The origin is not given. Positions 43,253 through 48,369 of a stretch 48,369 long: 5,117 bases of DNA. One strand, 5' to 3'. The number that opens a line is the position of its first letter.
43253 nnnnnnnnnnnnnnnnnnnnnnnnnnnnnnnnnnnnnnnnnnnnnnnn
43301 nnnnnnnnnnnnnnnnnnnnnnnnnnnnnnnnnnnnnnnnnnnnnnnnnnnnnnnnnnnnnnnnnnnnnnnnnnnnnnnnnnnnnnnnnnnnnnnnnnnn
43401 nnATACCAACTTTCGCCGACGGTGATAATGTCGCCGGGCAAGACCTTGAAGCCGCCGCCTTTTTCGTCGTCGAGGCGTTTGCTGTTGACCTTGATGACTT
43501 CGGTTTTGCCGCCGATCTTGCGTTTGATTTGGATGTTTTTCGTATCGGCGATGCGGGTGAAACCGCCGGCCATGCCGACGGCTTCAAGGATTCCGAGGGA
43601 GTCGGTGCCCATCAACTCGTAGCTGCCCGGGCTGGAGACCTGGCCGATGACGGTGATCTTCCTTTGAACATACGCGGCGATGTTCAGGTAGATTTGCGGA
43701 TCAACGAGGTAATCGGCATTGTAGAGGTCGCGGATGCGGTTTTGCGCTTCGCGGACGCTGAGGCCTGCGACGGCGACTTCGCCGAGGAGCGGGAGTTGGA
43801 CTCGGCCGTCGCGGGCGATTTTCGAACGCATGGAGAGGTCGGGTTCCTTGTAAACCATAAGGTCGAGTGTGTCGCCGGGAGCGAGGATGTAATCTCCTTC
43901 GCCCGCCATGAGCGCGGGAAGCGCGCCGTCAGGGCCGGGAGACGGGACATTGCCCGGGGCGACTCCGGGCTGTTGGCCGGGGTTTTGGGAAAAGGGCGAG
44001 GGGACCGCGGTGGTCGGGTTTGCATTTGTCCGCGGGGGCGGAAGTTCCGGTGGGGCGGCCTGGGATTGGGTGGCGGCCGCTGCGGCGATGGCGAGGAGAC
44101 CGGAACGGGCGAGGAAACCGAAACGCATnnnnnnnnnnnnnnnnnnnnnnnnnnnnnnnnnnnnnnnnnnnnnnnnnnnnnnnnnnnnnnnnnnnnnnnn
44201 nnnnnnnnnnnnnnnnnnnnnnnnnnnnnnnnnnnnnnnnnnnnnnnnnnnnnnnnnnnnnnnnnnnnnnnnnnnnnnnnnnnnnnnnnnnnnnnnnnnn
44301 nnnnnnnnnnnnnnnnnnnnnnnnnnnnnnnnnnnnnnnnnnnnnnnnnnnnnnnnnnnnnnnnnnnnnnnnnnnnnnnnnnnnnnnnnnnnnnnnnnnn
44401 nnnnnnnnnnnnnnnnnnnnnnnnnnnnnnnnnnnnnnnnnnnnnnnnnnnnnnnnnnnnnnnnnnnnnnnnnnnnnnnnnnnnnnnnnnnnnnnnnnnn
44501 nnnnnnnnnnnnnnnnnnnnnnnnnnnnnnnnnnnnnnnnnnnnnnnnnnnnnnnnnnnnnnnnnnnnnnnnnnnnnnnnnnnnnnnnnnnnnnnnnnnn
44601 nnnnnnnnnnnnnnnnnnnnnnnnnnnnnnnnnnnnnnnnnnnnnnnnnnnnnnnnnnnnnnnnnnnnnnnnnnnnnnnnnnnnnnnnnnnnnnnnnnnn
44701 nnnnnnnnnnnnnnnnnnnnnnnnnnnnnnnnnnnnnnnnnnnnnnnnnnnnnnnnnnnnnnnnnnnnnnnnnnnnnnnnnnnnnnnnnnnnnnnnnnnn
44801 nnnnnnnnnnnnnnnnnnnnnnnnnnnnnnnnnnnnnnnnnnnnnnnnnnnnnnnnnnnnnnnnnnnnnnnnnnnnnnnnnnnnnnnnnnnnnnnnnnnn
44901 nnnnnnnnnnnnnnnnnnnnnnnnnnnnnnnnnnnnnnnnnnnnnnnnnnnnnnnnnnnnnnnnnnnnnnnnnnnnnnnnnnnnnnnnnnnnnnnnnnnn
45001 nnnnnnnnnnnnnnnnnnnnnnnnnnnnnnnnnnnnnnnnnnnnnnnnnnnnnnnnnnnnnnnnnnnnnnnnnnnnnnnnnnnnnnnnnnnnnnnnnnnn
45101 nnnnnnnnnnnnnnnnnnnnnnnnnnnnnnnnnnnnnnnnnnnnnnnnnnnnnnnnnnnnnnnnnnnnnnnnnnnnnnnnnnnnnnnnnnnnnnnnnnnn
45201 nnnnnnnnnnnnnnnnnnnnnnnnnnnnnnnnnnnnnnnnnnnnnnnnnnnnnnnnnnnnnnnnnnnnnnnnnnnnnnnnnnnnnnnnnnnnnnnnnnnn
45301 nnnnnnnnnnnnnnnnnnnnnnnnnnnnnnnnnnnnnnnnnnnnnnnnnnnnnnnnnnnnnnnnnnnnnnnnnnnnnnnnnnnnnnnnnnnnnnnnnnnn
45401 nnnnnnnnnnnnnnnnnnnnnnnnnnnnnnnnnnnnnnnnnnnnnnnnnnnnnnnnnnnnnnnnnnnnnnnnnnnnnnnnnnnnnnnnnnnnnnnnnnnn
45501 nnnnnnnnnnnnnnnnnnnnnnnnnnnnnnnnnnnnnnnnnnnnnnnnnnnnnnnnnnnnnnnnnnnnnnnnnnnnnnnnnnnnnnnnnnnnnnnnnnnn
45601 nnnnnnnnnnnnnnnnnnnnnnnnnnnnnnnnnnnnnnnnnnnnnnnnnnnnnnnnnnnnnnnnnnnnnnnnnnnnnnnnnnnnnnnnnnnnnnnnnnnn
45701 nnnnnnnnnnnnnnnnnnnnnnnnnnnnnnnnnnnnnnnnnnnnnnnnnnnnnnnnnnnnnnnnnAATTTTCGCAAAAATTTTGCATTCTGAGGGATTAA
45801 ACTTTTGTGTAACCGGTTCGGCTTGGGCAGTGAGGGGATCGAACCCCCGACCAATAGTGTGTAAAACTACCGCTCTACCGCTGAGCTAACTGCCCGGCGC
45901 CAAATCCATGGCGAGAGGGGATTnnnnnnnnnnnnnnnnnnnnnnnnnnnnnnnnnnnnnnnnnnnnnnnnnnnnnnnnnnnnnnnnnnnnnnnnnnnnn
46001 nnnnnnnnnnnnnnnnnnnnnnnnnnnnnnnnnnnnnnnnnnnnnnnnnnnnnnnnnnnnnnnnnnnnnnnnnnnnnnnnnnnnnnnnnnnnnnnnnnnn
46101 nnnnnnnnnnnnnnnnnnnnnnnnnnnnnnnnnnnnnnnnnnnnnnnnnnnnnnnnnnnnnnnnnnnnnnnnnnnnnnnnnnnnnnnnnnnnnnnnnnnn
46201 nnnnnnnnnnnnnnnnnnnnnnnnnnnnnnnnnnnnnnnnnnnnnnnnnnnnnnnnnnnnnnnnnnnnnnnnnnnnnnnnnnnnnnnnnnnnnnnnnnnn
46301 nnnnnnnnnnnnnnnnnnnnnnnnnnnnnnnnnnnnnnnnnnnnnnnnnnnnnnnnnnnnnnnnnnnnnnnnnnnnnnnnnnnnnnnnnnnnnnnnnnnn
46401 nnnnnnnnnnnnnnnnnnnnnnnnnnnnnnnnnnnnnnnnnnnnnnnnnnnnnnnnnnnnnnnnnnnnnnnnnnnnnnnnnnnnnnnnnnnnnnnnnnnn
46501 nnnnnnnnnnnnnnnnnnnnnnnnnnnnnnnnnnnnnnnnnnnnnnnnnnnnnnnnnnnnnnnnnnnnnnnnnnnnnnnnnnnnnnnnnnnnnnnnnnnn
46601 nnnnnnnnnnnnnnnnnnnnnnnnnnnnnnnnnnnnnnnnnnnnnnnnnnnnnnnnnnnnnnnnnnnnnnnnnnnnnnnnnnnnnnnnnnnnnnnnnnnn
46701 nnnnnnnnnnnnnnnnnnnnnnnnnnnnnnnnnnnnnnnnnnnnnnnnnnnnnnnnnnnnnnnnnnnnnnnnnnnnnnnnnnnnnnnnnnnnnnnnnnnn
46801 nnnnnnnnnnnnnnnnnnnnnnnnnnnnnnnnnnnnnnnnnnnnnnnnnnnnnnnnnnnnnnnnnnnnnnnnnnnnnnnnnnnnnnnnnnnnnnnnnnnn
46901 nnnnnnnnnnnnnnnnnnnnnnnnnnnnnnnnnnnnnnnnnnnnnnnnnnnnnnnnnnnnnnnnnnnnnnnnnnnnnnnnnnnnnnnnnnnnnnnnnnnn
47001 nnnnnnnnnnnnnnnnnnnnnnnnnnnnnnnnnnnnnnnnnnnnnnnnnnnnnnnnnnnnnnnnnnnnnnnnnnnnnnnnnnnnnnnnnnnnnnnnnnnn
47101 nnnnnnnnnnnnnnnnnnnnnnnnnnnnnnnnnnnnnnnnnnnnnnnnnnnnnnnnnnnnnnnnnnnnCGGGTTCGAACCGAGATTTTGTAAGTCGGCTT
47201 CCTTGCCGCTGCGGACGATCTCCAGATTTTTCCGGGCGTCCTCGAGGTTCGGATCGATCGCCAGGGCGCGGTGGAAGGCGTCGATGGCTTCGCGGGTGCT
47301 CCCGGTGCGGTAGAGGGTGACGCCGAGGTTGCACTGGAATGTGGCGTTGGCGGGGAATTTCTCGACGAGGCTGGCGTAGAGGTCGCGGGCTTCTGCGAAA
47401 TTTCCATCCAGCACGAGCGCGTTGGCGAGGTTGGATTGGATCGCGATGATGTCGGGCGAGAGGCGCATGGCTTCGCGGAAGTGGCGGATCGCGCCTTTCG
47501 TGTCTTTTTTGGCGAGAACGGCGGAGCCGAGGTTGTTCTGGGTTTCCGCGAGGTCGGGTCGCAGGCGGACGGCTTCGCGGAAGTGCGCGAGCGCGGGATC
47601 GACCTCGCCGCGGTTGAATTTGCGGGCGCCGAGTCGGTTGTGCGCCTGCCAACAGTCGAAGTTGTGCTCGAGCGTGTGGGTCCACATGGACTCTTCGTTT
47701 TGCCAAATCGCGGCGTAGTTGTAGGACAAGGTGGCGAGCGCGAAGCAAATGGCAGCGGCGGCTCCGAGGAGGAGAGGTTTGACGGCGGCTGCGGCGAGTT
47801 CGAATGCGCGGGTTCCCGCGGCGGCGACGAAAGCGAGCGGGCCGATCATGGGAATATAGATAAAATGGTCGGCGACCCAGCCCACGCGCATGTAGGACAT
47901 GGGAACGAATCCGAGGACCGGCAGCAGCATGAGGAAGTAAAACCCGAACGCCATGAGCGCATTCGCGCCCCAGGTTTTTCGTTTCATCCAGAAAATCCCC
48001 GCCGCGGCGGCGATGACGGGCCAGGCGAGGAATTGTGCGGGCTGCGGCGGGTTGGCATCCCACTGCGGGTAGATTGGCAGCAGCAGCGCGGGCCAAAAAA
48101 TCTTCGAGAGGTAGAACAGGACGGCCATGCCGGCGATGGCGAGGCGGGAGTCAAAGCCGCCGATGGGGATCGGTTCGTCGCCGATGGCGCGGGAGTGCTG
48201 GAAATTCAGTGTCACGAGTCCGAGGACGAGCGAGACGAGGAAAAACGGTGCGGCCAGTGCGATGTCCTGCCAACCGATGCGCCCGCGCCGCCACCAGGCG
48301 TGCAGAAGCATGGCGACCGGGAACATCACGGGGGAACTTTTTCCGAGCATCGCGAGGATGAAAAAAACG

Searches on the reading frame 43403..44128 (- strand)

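Call 71: search_protein_families(library=pfam, proteins=[window:43403-44128:-], max_evalue=0.0001)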
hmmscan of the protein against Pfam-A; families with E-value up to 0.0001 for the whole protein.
window:43403-44128:- (242 aa): 3 families
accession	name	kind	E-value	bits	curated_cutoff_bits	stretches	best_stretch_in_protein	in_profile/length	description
PF02563.21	Poly_export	-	3.5e-20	72.4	28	1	77-150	4-76/77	Polysaccharide biosynthesis/export protein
PF10531.15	SLBB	-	3.2e-09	36.9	27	1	157-211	1-53/55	SLBB domain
PF22461.2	SLBB_2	-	4.9e-07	30.2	27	1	157-237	2-79/79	SLBB domain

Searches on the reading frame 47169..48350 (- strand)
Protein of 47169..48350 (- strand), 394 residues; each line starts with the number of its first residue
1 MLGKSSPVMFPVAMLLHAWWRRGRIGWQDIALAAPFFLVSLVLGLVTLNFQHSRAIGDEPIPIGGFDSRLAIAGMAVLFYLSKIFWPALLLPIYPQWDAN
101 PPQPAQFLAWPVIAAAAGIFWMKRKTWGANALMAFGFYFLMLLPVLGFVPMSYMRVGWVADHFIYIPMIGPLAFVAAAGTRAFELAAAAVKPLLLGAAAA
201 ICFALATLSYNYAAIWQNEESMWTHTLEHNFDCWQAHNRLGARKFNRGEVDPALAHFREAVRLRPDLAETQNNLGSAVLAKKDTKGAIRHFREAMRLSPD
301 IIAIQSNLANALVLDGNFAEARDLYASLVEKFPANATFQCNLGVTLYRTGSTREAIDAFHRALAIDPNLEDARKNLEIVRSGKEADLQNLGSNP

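Call 71: search_protein_families(library=pfam, proteins=[window:47169-48350:-], max_evalue=0.0001)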
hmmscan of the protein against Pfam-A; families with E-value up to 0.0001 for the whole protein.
window:47169-48350:- (394 aa): 15 families
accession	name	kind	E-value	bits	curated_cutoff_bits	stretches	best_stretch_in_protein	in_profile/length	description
PF07719.23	TPR_2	-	4.6e-23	79.8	27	1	338-368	3-33/34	Tetratricopeptide repeat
PF13414.12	TPR_11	-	1.5e-19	69.8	26.8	1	245-279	5-39/42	TPR repeat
PF00515.34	TPR_1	-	4.8e-19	67.7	27.8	1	339-368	4-33/34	Tetratricopeptide repeat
PF13428.12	TPR_14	-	6.5e-15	54.6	23.5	0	307-343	6-42/44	Tetratricopeptide repeat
PF13424.12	TPR_12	-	7.4e-15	55.4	30.1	2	300-366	1-75/77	Tetratricopeptide repeat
PF13374.12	TPR_10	-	1.2e-14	54.2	27.5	0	337-365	3-31/42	Tetratricopeptide repeat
PF13432.12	TPR_16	-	1.5e-13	51.3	32.7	1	308-368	3-63/65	Tetratricopeptide repeat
PF14559.12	TPR_19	-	2.6e-11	44.1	25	1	279-336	2-59/68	Tetratricopeptide repeat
PF13181.12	TPR_8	-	2.3e-09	37.1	25.7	0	338-368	3-33/34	Tetratricopeptide repeat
PF24575.1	TPR_Slam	-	4.8e-09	37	35.2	0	276-323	53-102/104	Surface lipoprotein assembly modifier, N-terminal TPR repeats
PF23914.1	TPR_CcmH_CycH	-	6e-09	36.4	42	1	273-365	55-150/158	Cytochrome c-type biogenesis protein H TPR domain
PF13174.12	TPR_6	-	1.7e-07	31.8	26.3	0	308-333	6-31/33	Tetratricopeptide repeat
PF13176.12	TPR_7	-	3.9e-07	30.1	27.9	0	341-372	4-35/36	Tetratricopeptide repeat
PF13431.12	TPR_17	-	1.1e-06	28.8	24.4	0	291-322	2-33/34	Tetratricopeptide repeat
PF03704.23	BTAD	-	3e-05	24.9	22.1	0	235-363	7-123/146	Bacterial transcriptional activator domain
